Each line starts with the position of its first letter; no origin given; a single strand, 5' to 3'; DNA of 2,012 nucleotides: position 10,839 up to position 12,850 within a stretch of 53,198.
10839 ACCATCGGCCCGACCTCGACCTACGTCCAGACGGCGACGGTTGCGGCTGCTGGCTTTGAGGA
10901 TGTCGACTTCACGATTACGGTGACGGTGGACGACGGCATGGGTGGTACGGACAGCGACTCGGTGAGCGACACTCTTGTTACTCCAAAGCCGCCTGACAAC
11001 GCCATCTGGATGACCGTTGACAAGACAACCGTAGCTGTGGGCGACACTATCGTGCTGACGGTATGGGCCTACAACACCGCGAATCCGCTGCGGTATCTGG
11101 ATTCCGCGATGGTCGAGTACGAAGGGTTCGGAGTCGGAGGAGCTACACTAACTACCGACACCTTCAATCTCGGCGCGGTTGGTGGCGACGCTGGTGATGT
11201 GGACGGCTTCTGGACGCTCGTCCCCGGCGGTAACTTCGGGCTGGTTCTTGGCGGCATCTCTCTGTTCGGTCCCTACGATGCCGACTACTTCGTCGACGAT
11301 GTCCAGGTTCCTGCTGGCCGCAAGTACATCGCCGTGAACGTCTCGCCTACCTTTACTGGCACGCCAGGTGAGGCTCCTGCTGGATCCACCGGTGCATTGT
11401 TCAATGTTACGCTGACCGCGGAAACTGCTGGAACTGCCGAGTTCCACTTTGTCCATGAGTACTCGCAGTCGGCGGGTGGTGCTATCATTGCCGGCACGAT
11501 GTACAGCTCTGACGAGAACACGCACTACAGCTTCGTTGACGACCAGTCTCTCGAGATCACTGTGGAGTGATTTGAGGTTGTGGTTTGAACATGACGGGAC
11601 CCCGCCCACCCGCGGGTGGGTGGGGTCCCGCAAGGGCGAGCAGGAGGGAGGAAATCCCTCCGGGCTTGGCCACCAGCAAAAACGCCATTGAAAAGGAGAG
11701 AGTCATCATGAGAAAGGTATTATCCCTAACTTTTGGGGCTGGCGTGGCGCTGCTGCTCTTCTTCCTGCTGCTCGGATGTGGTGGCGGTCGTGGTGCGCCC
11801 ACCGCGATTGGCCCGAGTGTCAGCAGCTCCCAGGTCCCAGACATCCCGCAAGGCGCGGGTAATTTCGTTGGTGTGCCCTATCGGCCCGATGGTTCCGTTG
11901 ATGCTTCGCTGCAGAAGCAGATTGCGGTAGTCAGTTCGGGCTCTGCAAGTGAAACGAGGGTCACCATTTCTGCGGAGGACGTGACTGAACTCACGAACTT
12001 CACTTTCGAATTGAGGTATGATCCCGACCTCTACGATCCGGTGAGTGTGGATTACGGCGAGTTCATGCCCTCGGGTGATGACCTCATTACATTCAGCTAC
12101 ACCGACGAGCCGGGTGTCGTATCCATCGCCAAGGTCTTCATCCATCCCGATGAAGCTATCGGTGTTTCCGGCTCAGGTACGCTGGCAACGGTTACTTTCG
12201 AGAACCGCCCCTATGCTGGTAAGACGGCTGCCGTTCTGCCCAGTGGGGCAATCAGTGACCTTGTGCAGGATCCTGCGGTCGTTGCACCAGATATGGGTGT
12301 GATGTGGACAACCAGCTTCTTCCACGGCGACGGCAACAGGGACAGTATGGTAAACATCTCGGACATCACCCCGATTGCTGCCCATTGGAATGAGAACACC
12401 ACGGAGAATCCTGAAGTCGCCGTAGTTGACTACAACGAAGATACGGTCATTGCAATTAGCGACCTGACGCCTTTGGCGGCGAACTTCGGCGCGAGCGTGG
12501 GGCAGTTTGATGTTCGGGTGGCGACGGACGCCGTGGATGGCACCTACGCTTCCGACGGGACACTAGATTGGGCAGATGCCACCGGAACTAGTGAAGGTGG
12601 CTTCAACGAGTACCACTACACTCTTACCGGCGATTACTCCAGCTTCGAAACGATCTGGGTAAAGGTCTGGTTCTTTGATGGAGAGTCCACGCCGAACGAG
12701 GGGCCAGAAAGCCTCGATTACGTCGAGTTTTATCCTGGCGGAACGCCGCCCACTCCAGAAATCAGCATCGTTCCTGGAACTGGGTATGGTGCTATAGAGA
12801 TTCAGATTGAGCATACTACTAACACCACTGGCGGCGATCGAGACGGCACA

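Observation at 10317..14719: Tandem surface lipoproteins carrying cohesin and dockerin modules outside any cellulosome context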

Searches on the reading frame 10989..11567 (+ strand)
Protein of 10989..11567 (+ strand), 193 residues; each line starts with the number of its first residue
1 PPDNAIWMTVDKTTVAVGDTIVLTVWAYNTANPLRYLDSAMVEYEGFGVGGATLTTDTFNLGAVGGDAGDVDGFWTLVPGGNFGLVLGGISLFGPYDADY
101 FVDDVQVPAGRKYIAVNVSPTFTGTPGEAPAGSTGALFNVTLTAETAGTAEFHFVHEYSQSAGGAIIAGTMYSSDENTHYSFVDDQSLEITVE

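Call 87: search_solved_structures(query=A8, max_evalue=10)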
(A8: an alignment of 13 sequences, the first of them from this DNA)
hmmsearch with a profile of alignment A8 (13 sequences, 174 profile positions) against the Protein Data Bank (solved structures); distinct sequences matched with E-value up to 10: 36.
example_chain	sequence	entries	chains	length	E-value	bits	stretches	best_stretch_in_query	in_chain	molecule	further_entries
3njm_A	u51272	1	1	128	0.015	18.5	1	96-138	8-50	Peptidase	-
3njj_A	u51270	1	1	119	0.015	18.5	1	96-139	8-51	Peptidase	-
3n55_A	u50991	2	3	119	0.016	18.4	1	96-139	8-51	Peptidase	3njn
3njk_A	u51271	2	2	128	0.02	18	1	96-139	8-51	Peptidase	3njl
3nji_A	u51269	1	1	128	0.021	18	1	96-139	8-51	Peptidase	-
3njh_A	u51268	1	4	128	0.027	17.6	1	96-139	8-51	Peptidase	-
3njf_A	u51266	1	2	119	0.031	17.4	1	96-139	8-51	Peptidase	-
3njg_A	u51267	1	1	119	0.035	17.3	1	96-139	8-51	Peptidase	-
7a05_A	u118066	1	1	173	0.046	16.9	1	50-116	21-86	30S ribosomal protein S1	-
9zvh_L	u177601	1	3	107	0.048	16.8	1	9-60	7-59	Fab H33 Light Chain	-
1ibq_A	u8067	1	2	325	0.051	16.7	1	120-165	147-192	ASPERGILLOPEPSIN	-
6dez_L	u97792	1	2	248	0.26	14.4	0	40-68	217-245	Anti-phosphotyrosine antibody PY20-4D5 light chain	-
7jwp_B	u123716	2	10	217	0.28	14.3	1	7-38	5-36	Fab CJ11 Light chain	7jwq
7nx0_C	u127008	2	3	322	0.34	14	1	58-103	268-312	Leukocyte tyrosine kinase receptor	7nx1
8u1d_J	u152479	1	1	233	0.35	14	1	9-59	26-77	DH1285 Light Chain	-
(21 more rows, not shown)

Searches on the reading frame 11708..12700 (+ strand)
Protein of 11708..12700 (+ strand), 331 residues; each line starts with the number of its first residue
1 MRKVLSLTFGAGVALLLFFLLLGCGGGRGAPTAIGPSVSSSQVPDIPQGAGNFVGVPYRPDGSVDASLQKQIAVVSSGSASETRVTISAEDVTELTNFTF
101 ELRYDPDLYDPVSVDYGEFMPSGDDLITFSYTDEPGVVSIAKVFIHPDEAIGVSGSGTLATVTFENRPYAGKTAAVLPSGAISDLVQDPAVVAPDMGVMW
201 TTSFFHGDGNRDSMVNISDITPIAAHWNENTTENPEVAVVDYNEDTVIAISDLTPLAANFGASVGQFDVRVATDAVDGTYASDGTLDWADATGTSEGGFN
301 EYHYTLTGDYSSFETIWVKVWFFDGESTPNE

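Call 34: search_solved_structures(query=window:11708-12700:+, max_evalue=1, show_alignments=3)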
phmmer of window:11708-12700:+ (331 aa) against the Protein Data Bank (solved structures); distinct sequences matched with E-value up to 1: 7.
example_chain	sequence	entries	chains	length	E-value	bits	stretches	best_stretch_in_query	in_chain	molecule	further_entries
4wi0_B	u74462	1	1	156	0.01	18.3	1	198-262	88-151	Cellulosomal scaffoldin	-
4uyp_A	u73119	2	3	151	0.057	15.8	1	78-166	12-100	Cellulosomal scaffoldin anchoring protein C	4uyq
2y3n_B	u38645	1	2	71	0.28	13.6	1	206-262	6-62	CELLULOSOMAL FAMILY-48 PROCESSIVE GLYCOSIDE HYDROLASE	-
7wpo_B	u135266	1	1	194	0.38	13.1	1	121-204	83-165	Spike glycoprotein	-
2b59_B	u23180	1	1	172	0.46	12.9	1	184-271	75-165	Cellulosomal scaffolding protein A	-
7wpz_B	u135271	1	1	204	0.67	12.3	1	121-213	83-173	Spike glycoprotein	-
3kcp_A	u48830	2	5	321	0.82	12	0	189-271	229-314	Cellulosomal-scaffolding protein A | Cellulosome anchoring protein cohesin region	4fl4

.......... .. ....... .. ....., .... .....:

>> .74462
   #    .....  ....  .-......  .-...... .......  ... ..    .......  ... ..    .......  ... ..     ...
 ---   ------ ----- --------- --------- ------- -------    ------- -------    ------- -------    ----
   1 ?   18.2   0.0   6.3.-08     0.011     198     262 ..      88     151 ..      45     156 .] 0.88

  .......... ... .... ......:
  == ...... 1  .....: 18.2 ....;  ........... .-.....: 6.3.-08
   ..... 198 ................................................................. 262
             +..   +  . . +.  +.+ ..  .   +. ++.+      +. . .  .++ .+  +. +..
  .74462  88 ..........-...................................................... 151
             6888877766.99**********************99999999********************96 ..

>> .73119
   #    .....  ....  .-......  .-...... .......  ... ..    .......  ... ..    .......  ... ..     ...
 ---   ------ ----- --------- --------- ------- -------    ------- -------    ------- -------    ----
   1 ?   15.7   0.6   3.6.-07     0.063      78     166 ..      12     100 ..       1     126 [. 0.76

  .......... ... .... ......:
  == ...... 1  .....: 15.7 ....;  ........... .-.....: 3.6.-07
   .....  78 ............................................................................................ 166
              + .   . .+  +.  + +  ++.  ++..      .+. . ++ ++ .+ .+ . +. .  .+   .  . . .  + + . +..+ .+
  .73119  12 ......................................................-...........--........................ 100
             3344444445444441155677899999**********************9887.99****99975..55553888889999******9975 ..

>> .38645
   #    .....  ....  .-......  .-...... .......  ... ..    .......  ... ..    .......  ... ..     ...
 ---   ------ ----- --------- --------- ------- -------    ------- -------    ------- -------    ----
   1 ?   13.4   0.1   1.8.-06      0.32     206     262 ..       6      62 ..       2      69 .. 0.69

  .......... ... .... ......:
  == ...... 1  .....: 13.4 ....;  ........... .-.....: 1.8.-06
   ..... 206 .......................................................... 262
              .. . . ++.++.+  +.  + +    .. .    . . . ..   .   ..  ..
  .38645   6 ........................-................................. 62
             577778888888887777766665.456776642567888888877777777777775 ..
